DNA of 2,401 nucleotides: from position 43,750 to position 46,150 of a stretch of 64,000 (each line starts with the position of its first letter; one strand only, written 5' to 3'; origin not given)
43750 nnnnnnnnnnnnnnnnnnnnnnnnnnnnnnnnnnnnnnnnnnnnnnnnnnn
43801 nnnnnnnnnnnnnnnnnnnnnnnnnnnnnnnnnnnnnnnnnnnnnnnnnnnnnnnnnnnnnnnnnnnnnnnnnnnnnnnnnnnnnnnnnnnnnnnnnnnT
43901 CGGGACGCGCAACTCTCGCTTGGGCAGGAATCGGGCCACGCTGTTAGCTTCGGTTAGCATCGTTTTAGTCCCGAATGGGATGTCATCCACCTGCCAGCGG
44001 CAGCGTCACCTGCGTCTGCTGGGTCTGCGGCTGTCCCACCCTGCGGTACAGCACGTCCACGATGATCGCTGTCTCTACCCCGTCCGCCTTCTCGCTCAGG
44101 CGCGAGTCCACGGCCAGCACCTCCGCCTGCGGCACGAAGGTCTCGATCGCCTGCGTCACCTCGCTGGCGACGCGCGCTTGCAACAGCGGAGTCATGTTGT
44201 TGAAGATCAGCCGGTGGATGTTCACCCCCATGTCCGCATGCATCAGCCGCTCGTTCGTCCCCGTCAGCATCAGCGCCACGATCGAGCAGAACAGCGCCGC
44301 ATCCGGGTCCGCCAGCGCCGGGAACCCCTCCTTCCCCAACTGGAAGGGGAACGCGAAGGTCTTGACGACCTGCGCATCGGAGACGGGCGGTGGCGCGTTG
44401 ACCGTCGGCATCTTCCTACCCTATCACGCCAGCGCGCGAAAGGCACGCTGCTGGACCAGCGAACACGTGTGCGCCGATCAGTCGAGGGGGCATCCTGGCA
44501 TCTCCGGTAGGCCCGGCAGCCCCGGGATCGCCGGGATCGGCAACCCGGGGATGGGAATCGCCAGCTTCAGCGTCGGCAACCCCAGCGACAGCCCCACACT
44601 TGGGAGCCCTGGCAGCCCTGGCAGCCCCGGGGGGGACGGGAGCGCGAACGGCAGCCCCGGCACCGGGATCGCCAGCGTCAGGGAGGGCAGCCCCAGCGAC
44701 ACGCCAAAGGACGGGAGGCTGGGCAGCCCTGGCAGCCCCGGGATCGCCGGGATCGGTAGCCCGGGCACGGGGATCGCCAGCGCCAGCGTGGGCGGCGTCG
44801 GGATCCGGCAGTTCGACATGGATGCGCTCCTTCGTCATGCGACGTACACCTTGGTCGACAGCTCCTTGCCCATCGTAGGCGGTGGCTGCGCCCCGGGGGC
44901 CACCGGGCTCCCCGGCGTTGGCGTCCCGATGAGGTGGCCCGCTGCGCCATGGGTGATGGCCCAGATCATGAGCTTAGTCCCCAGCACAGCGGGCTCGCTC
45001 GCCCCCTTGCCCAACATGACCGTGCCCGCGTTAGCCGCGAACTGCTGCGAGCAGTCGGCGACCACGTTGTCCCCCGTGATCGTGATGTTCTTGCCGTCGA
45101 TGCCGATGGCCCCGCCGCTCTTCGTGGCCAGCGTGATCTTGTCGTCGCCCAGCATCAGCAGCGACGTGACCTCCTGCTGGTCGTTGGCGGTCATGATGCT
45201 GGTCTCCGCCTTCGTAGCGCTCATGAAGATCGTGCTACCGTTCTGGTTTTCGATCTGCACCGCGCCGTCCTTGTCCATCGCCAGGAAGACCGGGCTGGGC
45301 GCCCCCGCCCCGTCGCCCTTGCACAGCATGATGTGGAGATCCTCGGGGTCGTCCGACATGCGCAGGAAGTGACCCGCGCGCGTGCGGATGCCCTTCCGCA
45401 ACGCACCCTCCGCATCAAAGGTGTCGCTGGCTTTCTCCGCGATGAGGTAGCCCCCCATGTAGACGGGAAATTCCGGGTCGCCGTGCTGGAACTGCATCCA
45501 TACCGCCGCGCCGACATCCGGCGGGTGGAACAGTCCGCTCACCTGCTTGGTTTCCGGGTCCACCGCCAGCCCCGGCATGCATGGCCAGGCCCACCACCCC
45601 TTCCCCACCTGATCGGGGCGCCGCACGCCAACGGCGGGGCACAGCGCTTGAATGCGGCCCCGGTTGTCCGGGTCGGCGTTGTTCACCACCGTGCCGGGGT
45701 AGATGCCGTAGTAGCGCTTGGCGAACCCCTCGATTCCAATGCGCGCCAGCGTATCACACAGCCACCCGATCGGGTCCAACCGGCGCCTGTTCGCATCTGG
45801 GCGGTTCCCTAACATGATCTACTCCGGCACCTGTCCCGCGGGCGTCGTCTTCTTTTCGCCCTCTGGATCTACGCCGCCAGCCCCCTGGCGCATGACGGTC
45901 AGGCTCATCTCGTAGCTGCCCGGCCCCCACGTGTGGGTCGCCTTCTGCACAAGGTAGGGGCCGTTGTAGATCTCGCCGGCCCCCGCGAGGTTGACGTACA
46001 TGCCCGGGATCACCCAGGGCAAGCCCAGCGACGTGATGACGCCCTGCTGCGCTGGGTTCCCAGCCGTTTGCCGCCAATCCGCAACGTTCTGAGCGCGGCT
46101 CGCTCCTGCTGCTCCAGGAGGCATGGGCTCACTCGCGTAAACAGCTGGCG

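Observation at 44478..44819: GLP/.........-repeat protein encoded between the baseplate spike and W genes by an about 105-nt tandem repeat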

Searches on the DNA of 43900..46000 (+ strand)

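Call 9: search_dna_similar(query=window:43900-46000:+, collection=phages, mode=distant, max_rows=15)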
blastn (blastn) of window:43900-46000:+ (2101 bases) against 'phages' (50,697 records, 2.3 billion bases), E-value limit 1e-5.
No match.
